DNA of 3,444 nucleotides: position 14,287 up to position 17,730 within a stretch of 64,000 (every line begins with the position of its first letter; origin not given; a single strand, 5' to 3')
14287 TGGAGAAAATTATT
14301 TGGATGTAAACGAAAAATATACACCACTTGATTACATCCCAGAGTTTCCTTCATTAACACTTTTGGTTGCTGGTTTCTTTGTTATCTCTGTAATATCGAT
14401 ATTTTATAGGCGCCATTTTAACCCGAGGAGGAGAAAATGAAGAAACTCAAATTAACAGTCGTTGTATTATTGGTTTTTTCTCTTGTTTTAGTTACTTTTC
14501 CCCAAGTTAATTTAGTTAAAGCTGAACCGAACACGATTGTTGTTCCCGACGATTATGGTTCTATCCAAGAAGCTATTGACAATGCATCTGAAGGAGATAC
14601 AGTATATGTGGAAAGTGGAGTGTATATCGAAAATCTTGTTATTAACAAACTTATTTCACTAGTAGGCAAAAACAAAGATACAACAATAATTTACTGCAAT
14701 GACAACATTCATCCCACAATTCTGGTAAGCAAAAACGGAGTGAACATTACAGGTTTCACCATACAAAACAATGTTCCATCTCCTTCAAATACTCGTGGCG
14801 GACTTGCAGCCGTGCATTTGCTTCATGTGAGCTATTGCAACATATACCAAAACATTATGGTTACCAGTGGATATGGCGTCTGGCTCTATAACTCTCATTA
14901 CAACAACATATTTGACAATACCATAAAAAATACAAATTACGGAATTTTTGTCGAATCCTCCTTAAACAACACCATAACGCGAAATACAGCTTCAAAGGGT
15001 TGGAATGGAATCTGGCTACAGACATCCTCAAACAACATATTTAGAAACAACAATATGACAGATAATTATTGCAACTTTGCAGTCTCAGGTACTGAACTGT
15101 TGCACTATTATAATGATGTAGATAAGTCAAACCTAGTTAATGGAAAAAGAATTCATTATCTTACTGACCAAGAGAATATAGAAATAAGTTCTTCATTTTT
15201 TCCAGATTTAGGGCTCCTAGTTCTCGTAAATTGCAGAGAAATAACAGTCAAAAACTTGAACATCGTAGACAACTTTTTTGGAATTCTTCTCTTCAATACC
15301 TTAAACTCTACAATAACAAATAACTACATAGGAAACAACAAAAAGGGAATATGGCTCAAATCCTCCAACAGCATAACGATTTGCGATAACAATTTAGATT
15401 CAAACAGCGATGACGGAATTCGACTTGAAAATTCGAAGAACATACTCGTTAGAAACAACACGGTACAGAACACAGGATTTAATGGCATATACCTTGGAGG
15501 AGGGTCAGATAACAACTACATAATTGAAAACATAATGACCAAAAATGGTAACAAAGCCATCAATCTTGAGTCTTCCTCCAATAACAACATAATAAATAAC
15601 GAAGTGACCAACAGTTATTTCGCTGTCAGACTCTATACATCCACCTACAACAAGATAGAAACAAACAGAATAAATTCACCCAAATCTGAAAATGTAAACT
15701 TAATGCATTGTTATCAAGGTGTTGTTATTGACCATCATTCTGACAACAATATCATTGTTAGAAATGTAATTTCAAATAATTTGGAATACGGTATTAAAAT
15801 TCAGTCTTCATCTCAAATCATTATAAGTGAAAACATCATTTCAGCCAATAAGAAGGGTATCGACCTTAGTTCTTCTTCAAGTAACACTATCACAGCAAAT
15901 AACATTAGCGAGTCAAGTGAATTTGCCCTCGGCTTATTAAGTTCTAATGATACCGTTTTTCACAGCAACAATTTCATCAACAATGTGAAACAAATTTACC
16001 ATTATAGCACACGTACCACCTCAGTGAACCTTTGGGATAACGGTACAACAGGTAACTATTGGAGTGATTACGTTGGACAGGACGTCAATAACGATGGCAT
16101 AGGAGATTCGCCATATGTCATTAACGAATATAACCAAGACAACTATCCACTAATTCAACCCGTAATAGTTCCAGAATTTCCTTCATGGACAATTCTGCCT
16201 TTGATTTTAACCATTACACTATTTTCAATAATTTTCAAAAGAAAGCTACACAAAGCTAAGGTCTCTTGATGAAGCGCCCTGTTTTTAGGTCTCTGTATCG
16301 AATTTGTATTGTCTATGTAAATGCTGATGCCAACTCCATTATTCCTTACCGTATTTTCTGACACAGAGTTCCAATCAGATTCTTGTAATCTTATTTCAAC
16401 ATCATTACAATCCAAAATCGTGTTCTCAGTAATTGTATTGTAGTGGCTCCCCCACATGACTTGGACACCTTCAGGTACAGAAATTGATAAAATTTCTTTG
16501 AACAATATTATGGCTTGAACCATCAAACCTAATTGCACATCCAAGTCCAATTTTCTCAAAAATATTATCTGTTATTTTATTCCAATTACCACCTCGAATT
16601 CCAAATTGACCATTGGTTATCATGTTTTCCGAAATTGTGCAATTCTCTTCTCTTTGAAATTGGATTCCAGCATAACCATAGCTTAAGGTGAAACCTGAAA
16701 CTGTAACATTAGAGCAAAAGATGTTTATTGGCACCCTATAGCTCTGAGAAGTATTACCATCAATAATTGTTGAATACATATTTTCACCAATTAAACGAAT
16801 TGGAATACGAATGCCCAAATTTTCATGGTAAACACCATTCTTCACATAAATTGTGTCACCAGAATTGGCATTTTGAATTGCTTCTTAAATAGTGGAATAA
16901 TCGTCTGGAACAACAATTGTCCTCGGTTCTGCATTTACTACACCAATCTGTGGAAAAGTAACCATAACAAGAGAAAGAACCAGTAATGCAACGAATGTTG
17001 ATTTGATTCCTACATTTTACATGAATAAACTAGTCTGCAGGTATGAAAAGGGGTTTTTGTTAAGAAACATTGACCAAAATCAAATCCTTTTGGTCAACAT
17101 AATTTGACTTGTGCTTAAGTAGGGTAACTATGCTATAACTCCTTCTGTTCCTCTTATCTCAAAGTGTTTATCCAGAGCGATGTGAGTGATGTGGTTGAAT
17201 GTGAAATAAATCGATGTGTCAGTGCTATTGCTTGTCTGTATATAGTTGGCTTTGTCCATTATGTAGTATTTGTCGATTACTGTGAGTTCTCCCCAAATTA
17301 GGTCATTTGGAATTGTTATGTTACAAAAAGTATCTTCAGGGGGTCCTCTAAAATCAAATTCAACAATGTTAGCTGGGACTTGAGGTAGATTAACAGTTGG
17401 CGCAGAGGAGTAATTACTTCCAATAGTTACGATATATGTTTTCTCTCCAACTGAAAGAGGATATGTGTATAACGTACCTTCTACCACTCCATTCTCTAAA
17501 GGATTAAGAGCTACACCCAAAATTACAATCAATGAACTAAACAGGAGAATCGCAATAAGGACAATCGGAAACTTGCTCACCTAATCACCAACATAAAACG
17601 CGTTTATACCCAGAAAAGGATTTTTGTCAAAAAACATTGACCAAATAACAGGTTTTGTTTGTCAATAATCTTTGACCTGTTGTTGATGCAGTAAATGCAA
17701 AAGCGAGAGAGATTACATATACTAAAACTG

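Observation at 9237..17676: Translationally coupled island of paralogous PEF-CTERM surface proteins with no archaeosortase nearby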

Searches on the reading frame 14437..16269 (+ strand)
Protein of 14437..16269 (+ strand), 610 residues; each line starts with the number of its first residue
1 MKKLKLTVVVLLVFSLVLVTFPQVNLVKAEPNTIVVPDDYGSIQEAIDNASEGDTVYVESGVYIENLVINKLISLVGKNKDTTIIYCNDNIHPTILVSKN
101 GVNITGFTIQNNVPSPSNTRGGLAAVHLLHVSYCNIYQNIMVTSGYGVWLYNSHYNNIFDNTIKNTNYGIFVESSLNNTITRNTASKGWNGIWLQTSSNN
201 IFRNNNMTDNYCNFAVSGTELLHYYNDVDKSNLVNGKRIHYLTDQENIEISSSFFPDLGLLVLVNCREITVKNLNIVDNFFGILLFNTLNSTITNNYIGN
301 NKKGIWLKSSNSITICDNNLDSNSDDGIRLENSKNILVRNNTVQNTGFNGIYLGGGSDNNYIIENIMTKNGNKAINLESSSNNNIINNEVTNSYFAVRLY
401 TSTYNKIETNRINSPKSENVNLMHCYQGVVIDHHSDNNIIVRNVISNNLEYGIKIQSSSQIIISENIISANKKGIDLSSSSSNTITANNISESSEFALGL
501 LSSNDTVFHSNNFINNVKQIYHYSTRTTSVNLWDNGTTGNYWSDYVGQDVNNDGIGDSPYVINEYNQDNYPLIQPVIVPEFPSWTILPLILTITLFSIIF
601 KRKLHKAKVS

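Call 3: search_protein_families(library=ncbifam, proteins=[window:14437-16269:+], max_evalue=1)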
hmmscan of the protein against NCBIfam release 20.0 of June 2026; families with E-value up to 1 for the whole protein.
window:14437-16269:+ (610 aa): 3 families
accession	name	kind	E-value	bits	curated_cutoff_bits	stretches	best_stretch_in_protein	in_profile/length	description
TIGR04247.1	NosD_copper_fam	subfamily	1.2e-52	178.8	300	3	359-565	136-331/377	nitrous oxide reductase family maturation protein NosD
TIGR03804.1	para_beta_helix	repeat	3.4e-42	141.9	19.45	8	169-211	1-43/44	parallel beta-helix repeat protein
TIGR03805.1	beta_helix_1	subfamily_domain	1.2e-06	27.8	141.5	2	43-211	1-174/314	parallel beta-helix domain-containing protein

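Call 4: search_protein_families(library=pfam, proteins=[window:14437-16269:+], max_evalue=0.1)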
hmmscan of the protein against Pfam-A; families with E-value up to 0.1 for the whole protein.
window:14437-16269:+ (610 aa): 3 families
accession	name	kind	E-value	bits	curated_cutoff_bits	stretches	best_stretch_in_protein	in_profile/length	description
PF05048.19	NosD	-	1.3e-56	191.8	23.6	4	419-547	75-212/212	Periplasmic copper-binding protein (NosD)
PF13229.12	Beta_helix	-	1.8e-40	138.6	25.9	4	241-365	27-156/158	Right handed beta helix region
PF12708.12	Pect-lyase_RHGA_epim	-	3.1e-08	34.1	27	2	38-217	16-191/213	Rhamnogalacturonase A/epimerase, pectate lyase-like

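Call 14: find_related_loci(query=window:14437-16269:+, collection=genome_contigs, flank=10000)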
Query window:14437-16269:+ (610 aa) in genome_contigs; peptide patterns used: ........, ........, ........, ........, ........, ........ (x = any residue, [..] = any of these).
25 stretches matched a pattern, but none encodes a relative of the query by tblastn (E <= 1e-3).

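Call 19: find_homologous_proteins(query=window:14437-16269:+, max_evalue=0.00001)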
Query window:14437-16269:+ (610 aa): 1192 proteins with E <= 0.00001 among 8000 candidates; the best 120 are listed.
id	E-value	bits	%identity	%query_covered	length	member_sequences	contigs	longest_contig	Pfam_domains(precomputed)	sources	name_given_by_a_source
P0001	0.0e+0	1323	100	100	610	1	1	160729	PF13229.13,PF12708.13,PF05048.20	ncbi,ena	-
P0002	0.0e+0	1018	78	96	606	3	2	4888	PF13229.13,PF12708.13,PF05048.20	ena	-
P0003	5.1e-256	869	94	69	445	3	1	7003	PF13229.13,PF05048.20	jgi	jgi:parallel beta-helix repeat protein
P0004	2.2e-230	784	62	99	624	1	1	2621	PF13229.13,PF05048.20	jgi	-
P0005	2.6e-139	483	44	99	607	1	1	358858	PF13229.13,PF05048.20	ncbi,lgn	-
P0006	1.3e-132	461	43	100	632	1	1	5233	PF13229.13,PF05048.20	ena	-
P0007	9.2e-127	442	56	66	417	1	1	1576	PF13229.13,PF05048.20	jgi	-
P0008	3.6e-120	420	39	97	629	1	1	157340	PF13229.13,PF05048.20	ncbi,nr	ncbi:MAG: right-handed parallel beta-helix repeat-containing protein [Candidatus Bathyarchaeota arch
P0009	2.1e-116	408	43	95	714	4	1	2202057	PF13229.13,PF05048.20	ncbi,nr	ncbi:MAG: right-handed parallel beta-helix repeat-containing protein [Candidatus Bathyarchaeota arch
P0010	1.3e-111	392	41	94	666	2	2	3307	PF13229.13,PF05048.20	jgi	jgi:parallel beta-helix repeat protein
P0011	5.7e-111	390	42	96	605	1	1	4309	PF13229.13,PF05048.20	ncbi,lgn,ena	-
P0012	1.6e-99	352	39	66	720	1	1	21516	PF13229.13,PF05048.20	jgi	jgi:parallel beta-helix repeat protein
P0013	2.8e-99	351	33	68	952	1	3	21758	PF13229.13,PF05048.20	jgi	jgi:parallel beta-helix repeat protein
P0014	2.0e-98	348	40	95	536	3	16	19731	PF13229.13,PF05048.20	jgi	-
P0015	2.3e-96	342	34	96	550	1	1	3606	PF13229.13,PF05048.20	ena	-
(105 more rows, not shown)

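Call 20: find_encoding_contigs(protein=P0001, flank=10000, max_places=4)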
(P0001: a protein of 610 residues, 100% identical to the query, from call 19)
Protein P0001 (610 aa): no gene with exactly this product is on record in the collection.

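Call 21: find_encoding_contigs(protein=P0002, flank=10000, max_places=4)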
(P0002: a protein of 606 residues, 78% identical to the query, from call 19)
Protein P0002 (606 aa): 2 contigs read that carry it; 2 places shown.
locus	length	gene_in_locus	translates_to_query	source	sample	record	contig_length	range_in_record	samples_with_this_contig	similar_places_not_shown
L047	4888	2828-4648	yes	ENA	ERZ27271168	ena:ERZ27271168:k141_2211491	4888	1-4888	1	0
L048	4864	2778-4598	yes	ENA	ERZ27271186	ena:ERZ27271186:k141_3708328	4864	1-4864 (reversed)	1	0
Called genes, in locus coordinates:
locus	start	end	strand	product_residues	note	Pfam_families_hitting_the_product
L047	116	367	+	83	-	PF26485:DUF8156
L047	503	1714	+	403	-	-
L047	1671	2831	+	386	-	-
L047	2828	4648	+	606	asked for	PF12708:Pect-lyase_RHGA_epim (faint), PF05048:NosD, PF13229:Beta_helix, PF05048:NosD, PF13229:Beta_helix, PF05048:NosD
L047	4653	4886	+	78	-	?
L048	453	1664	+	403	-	-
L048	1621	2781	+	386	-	-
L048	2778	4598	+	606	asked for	PF12708:Pect-lyase_RHGA_epim (faint), PF05048:NosD, PF13229:Beta_helix, PF05048:NosD, PF13229:Beta_helix, PF05048:NosD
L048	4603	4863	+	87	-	?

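Call 30: find_encoding_contigs(protein=P0005, flank=10000, max_places=3)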
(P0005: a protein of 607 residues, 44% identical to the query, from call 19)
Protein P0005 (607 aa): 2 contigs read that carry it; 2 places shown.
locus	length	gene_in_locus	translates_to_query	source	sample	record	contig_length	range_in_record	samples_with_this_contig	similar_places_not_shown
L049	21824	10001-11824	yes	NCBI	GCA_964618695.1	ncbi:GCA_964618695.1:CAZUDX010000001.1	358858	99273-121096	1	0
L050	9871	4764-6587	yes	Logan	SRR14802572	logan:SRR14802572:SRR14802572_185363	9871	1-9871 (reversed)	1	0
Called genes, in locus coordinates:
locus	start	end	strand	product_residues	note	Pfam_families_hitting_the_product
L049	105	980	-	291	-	PF02754:CCG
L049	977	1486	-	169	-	PF13183:Fer4_8, PF13187:Fer4_9 (weak), PF13534:Fer4_17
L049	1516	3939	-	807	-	PF07992:Pyr_redox_2 (faint), PF12831:FAD_oxidored (weak), PF13450:NAD_binding_8 (weak), PF13534:Fer4_17 (faint), PF13187:Fer4_9 (weak), PF12838:Fer4_7 (weak), PF14697:Fer4_21 (weak), PF02662:FlpD, +4 more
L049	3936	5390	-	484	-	PF27537:HoxH, PF00374:NiFeSe_Hases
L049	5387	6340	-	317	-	PF01058:Oxidored_q6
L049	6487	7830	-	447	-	PF00890:FAD_binding_2 (faint), PF01266:DAO (faint), PF03486:HI0933_like (faint), PF07992:Pyr_redox_2, PF13738:Pyr_redox_3, PF13434:Lys_Orn_oxgnase (weak), PF00070:Pyr_redox, PF02852:Pyr_redox_dim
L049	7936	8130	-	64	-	-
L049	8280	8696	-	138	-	PF01597:GCV_H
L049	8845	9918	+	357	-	PF08735:DUF1786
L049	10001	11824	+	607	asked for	PF05048:NosD, PF13229:Beta_helix, PF05048:NosD, PF13229:Beta_helix, PF05048:NosD, PF13229:Beta_helix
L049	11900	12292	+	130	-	PF00085:Thioredoxin, PF13098:Thioredoxin_2, PF01323:DSBA (faint)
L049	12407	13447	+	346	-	PF04055:Radical_SAM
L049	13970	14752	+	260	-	PF02634:FdhD-NarQ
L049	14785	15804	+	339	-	PF04055:Radical_SAM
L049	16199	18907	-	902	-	PF00690:Cation_ATPase_N, PF00122:E1-E2_ATPase, PF00702:Hydrolase, PF13246:Cation_ATPase, PF00689:Cation_ATPase_C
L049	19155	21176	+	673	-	PF03030:H_PPase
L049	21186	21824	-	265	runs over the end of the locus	PF21948:LplA-B_cat, PF03099:BPL_LplA_LipB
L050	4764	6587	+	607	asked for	PF05048:NosD, PF13229:Beta_helix, PF05048:NosD, PF13229:Beta_helix, PF05048:NosD, PF13229:Beta_helix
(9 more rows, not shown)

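Call 31: find_encoding_contigs(protein=P0009, flank=10000, max_places=3)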
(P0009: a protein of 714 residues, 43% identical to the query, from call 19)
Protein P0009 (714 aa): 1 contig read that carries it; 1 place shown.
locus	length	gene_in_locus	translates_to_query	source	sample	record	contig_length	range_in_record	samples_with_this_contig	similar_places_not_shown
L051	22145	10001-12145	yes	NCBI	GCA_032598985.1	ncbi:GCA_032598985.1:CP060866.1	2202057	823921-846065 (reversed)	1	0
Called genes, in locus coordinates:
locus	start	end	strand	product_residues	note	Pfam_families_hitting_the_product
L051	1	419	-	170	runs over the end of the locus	-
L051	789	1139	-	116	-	-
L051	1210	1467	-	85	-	PF14947:HTH_45 (weak)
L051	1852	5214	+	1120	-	PF04563:RNA_pol_Rpb2_1, PF04561:RNA_pol_Rpb2_2, PF04565:RNA_pol_Rpb2_3, PF04566:RNA_pol_Rpb2_4, PF04567:RNA_pol_Rpb2_5, PF00562:RNA_pol_Rpb2_6, PF04560:RNA_pol_Rpb2_7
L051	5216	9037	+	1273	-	PF04997:RNA_pol_Rpb1_1, PF00623:RNA_pol_Rpb1_2, PF04983:RNA_pol_Rpb1_3, PF05000:RNA_pol_Rpb1_4, PF04998:RNA_pol_Rpb1_5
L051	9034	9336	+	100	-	PF01248:Ribosomal_L7Ae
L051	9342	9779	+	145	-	PF07650:KH_2, PF26594:KH_NusA_2nd, PF13083:KH_KhpA-B (weak)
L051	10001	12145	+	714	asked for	PF05048:NosD, PF13229:Beta_helix, PF05048:NosD, PF13229:Beta_helix, PF05048:NosD (weak), PF13229:Beta_helix, PF05048:NosD (weak)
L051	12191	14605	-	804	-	PF00890:FAD_binding_2 (weak), PF01266:DAO (weak), PF12831:FAD_oxidored (weak), PF13237:Fer4_10, PF14697:Fer4_21, PF12838:Fer4_7, PF13187:Fer4_9, PF02662:FlpD, +13 more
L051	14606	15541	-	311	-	PF13187:Fer4_9 (faint), PF13484:Fer4_16 (faint), PF13183:Fer4_8 (faint), PF14697:Fer4_21 (faint), PF12797:Fer4_2 (faint), PF13237:Fer4_10 (weak), PF00037:Fer4, PF12838:Fer4_7, +2 more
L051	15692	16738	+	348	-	PF00586:AIRS, PF02769:AIRS_C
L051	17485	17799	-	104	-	-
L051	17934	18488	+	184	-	PF12675:DUF3795 (faint)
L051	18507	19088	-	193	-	-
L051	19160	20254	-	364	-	PF01924:HypD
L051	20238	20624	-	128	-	PF01155:HypA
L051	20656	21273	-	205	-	PF03193:RsgA_GTPase (faint), PF03308:MeaB (faint), PF00009:GTP_EFTU (faint), PF02492:cobW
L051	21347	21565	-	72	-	PF01455:HupF_HypC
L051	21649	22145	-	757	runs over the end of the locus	PF00708:Acylphosphatase, PF07503:zf-HYPF, PF01300:Sua5_yciO_yrdC, PF17788:HypF_C, PF00814:TsaD (faint), PF22521:HypF_C_2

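Call 34: find_encoding_contigs(protein=P0003, flank=10000, max_places=4)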
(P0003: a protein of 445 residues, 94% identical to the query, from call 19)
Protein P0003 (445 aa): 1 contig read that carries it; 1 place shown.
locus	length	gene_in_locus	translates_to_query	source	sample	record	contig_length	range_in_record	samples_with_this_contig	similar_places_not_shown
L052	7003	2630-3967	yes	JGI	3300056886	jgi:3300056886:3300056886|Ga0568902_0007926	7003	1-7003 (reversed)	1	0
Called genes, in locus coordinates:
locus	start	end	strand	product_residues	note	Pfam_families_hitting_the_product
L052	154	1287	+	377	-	PF13964:Beta-prop_Calicin, PF24681:Kelch_KLHDC2_KLHL20_DRC7, PF25210:Kelch_FKB95, PF01344:Kelch_1, PF13415:Beta-prop_FBX42, PF24981:Beta-prop_ATRN-LZTR1, PF01344:Kelch_1, PF25210:Kelch_FKB95, +11 more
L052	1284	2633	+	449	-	PF05048:NosD, PF13229:Beta_helix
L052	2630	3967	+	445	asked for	PF05048:NosD, PF13229:Beta_helix, PF05048:NosD (weak), PF13229:Beta_helix, PF05048:NosD, PF13229:Beta_helix (weak)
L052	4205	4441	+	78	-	-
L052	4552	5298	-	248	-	PF02353:CMAS, PF13489:Methyltransf_23 (weak), PF07021:MetW (weak), PF13847:Methyltransf_31, PF08241:Methyltransf_11, PF08242:Methyltransf_12, PF13649:Methyltransf_25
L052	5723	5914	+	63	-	-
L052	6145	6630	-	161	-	PF12641:Flavodoxin_3 (weak), PF12724:Flavodoxin_5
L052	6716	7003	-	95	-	?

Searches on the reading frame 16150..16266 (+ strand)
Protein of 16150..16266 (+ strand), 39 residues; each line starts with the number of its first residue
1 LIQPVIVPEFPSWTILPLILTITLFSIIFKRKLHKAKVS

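Call 12: search_protein_families(library=ncbifam, proteins=[window:16150-16266:+], max_evalue=10)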
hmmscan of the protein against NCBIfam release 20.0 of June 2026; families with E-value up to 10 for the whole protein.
seq(39 aa): 3 families
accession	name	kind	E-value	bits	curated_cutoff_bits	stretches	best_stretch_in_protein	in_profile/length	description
NF045529.2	Heimdall-CTERM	domain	0.0083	16.5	24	1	10-32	2-24/26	Heimdall-CTERM domain-containing surface protein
TIGR03024.1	arch_PEF_CTERM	domain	0.012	15.9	23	1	7-32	1-25/25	PEF-CTERM sorting domain-containing protein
NF033507.3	Loki-CTERM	subfamily_domain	0.046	14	19.9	1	10-32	4-25/27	Loki-CTERM sorting domain-containing protein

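Call 41: search_protein_families(library=ncbifam, alignment_id=A1, max_evalue=0.01)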
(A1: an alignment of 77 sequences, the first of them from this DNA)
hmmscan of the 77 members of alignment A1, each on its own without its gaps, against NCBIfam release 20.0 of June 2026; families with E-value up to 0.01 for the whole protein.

A. member 1, seq(36 aa): 2 families
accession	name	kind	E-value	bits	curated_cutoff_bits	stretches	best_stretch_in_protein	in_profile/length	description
NF045529.2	Heimdall-CTERM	domain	0.0069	16.7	24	1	7-29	2-24/26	Heimdall-CTERM domain-containing surface protein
TIGR03024.1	arch_PEF_CTERM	domain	0.0094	16.2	23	0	4-29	1-25/25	PEF-CTERM sorting domain-containing protein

B. families by the number of members that match (of 77 scanned): 4 families
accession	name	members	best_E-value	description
TIGR03024.1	arch_PEF_CTERM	33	7.8e-06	PEF-CTERM sorting domain-containing protein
NF045529.2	Heimdall-CTERM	8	0.00021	Heimdall-CTERM domain-containing surface protein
NF033507.3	Loki-CTERM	7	0.0014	Loki-CTERM sorting domain-containing protein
TIGR04296.1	PEFG-CTERM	4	6.9e-07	PEFG-CTERM sorting domain-containing protein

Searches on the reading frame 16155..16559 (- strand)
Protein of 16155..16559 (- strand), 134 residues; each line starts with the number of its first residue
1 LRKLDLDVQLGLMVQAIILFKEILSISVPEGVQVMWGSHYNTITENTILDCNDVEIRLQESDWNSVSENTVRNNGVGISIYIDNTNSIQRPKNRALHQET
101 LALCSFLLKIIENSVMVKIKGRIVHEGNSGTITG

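Call 3: search_protein_families(library=ncbifam, proteins=[window:16155-16559:-], max_evalue=1)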
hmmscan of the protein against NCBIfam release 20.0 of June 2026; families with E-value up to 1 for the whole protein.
window:16155-16559:- (134 aa): 3 families
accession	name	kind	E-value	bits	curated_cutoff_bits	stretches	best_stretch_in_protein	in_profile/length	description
TIGR03804.1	para_beta_helix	repeat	1.7e-10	40.4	19.45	2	35-75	4-43/44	parallel beta-helix repeat protein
TIGR04247.1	NosD_copper_fam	subfamily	0.0035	16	300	1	31-88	195-252/377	nitrous oxide reductase family maturation protein NosD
NF011766.0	PRK15220.1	equivalog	0.0073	16.1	136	1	37-92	67-132/178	fimbrial protein YehD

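Call 4: search_protein_families(library=pfam, proteins=[window:16155-16559:-], max_evalue=0.1)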
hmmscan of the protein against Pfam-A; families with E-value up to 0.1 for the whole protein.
window:16155-16559:- (134 aa): 2 families
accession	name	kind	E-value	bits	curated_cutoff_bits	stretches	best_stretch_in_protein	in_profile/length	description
PF05048.19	NosD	-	5.2e-07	29.7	23.6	1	34-89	87-142/212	Periplasmic copper-binding protein (NosD)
PF13229.12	Beta_helix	-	5.8e-07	29.7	25.9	1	33-88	73-129/158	Right handed beta helix region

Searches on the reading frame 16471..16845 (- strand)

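Call 3: search_protein_families(library=ncbifam, proteins=[window:16471-16845:-], max_evalue=1)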
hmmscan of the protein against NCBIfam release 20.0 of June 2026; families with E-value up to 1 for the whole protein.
window:16471-16845:- (124 aa): 2 families
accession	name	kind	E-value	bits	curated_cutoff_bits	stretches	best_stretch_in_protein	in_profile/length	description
TIGR04247.1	NosD_copper_fam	subfamily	1.8e-08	33.4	300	1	2-84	17-101/377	nitrous oxide reductase family maturation protein NosD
TIGR03804.1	para_beta_helix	repeat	3.5e-05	23.4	19.45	2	44-78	7-41/44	parallel beta-helix repeat protein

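Call 4: search_protein_families(library=pfam, proteins=[window:16471-16845:-], max_evalue=0.1)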
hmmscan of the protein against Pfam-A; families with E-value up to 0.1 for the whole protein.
window:16471-16845:- (124 aa): 3 families
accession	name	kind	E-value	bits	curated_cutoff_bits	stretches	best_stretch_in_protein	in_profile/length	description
PF05048.19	NosD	-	1.5e-06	28.2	23.6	1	43-122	23-102/212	Periplasmic copper-binding protein (NosD)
PF13229.12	Beta_helix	-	4e-06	27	25.9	1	26-120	58-158/158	Right handed beta helix region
PF11429.13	Colicin_D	-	0.02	15.7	25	1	78-98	9-28/84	Colicin D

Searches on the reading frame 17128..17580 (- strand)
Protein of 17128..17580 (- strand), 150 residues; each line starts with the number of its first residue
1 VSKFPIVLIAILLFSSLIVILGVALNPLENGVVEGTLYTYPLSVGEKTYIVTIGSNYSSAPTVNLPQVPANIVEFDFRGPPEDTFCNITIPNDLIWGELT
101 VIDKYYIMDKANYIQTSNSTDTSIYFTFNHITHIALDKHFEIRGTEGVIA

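Call 3: search_protein_families(library=ncbifam, proteins=[window:17128-17580:-], max_evalue=1)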
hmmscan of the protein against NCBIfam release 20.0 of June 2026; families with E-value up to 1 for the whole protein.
window:17128-17580:- (150 aa): 1 family
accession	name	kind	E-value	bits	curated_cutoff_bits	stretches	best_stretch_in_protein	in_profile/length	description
NF007076.0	PRK09527.1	equivalog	0.023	14.1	347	1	48-105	93-149/203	galactoside O-acetyltransferase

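Call 4: search_protein_families(library=pfam, proteins=[window:17128-17580:-], max_evalue=0.1)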
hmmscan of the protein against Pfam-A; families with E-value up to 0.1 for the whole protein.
window:17128-17580:- (150 aa): 0 families
